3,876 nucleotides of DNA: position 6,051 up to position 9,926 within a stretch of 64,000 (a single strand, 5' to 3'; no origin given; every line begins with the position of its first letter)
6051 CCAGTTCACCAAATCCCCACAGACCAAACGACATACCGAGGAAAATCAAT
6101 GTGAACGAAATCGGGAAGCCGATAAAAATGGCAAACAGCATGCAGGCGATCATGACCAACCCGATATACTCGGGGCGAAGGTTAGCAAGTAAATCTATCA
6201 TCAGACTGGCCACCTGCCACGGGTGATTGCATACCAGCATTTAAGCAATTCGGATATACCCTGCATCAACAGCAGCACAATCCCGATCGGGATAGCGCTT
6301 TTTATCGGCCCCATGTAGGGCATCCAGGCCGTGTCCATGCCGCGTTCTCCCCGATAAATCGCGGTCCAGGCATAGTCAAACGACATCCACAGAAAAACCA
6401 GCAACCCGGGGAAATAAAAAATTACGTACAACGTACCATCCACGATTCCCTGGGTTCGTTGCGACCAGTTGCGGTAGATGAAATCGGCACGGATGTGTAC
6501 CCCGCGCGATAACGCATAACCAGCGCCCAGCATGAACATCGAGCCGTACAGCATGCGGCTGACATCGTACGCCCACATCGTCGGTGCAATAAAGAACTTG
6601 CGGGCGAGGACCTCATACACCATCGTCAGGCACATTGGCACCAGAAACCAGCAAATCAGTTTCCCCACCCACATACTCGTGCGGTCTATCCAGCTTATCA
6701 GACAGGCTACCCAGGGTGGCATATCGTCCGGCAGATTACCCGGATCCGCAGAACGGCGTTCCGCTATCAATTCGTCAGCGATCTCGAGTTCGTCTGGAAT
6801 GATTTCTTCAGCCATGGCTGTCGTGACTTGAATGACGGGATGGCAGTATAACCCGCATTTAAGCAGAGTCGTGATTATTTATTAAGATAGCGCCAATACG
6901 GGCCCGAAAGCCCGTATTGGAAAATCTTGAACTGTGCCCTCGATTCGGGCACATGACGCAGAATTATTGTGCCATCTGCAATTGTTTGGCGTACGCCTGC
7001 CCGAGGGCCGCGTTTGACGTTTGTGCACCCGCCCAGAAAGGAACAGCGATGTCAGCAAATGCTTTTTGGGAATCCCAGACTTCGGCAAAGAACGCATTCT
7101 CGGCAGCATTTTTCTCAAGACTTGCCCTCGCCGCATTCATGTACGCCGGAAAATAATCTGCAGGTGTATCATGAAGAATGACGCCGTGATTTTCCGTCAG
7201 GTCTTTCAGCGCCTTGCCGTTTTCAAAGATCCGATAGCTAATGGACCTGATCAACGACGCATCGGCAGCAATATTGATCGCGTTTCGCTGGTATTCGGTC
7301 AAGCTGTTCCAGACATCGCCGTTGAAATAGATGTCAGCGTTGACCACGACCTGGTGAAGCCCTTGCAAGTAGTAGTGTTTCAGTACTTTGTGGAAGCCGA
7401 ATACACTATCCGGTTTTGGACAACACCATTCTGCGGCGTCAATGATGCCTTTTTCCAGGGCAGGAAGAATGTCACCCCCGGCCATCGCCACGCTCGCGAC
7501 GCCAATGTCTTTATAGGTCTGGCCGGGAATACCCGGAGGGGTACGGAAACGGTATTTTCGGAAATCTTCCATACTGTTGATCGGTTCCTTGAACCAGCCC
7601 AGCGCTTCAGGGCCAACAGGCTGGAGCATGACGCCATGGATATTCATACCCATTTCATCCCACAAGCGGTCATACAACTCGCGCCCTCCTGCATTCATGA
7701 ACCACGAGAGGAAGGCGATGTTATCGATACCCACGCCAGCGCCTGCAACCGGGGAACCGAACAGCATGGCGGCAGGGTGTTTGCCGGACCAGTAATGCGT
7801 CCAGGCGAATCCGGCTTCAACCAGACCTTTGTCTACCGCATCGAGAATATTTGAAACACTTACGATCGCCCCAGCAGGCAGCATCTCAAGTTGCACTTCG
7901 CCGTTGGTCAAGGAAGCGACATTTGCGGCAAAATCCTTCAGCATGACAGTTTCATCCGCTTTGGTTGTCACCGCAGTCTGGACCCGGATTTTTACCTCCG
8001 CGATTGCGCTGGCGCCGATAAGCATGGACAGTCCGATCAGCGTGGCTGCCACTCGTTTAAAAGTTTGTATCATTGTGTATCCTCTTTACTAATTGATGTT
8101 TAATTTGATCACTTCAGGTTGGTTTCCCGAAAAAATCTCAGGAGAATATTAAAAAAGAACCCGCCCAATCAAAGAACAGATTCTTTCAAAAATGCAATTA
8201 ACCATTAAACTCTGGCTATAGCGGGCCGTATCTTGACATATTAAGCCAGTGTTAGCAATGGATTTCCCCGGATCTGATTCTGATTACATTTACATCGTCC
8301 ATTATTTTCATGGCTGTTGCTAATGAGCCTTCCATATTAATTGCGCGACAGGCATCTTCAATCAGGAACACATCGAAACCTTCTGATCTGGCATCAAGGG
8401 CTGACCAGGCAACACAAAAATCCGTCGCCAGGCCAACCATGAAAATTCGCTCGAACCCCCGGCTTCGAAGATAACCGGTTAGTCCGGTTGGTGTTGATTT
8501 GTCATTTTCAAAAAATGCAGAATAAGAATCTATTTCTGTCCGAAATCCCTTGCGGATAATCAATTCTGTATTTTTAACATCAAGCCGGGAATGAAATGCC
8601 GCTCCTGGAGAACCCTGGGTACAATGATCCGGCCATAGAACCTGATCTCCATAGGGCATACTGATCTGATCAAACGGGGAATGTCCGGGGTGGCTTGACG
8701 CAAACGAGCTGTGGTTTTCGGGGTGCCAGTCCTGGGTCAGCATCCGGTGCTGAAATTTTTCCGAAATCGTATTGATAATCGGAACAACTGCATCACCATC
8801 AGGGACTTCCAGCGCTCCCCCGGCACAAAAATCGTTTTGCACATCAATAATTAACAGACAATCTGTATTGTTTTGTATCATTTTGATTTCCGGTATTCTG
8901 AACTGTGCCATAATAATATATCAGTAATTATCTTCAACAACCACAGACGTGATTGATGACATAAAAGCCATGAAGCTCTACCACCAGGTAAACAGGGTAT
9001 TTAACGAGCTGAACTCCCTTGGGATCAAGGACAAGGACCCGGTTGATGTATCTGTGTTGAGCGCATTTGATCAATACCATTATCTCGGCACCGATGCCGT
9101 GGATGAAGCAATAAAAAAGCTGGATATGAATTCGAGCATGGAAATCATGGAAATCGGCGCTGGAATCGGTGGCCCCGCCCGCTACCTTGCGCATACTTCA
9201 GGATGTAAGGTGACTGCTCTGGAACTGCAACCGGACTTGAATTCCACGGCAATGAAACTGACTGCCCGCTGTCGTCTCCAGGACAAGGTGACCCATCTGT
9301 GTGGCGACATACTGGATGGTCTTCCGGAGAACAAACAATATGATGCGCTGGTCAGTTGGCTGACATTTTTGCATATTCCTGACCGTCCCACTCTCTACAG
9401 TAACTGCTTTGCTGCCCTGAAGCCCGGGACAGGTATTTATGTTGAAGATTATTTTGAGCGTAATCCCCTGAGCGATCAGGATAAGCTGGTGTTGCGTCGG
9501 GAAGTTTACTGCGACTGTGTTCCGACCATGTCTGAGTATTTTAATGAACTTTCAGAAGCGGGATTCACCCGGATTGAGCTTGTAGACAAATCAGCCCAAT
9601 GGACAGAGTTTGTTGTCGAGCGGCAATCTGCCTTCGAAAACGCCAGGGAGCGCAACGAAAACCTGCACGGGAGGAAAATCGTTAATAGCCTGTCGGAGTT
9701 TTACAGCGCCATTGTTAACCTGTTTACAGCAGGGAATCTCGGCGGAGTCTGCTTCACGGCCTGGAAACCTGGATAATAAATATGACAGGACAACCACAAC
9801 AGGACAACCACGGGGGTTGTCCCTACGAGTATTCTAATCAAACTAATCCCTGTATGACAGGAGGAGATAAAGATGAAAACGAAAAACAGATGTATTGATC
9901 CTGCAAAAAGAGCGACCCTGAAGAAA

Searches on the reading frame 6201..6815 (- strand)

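Call 99: search_protein_families(library=pfam, proteins=[window:6201-6815:-])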
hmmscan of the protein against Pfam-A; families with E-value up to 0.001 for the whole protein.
window:6201-6815:- (204 aa): 1 family
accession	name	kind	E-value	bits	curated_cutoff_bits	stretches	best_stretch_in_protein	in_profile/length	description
PF04290.18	DctQ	-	8.7e-22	77.9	28.3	1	61-193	1-129/132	Tripartite ATP-independent periplasmic transporters, DctQ component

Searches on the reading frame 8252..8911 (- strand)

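Call 17: search_protein_families(library=pfam, proteins=[window:8252-8911:-])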
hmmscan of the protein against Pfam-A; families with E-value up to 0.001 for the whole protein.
window:8252-8911:- (219 aa): 1 family
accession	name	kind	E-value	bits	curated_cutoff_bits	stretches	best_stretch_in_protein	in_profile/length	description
PF00857.26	Isochorismatase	-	8e-26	91.6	27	1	18-206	2-165/175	Isochorismatase domain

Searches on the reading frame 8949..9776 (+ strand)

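Call 17: search_protein_families(library=pfam, proteins=[window:8949-9776:+])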
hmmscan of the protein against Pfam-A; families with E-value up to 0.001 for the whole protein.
window:8949-9776:+ (275 aa): 8 families
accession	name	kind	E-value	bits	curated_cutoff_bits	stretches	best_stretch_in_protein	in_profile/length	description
PF13649.12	Methyltransf_25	-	3e-12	47.5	27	1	66-160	1-96/97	Methyltransferase domain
PF08242.18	Methyltransf_12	-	2.2e-11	44.8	30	1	67-161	1-96/98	Methyltransferase domain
PF08241.18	Methyltransf_11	-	1.2e-09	39.2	21.2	1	68-160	2-90/95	Methyltransferase domain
PF13489.12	Methyltransf_23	-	5.2e-09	36.5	27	1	53-177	15-125/164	Methyltransferase domain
PF02353.26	CMAS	-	5.3e-07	29.7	27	1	51-263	51-267/273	Mycolic acid cyclopropane synthetase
PF13847.12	Methyltransf_31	-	5.8e-06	26.5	27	1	61-171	2-115/145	Methyltransferase domain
PF00398.26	RrnaAD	-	1.2e-05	25.1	24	1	49-124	17-88/263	Ribosomal RNA adenine dimethylase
PF01135.25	PCMT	-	0.00069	19.9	20.3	0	54-136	65-148/210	Protein-L-isoaspartate(D-aspartate) O-methyltransferase (PCMT)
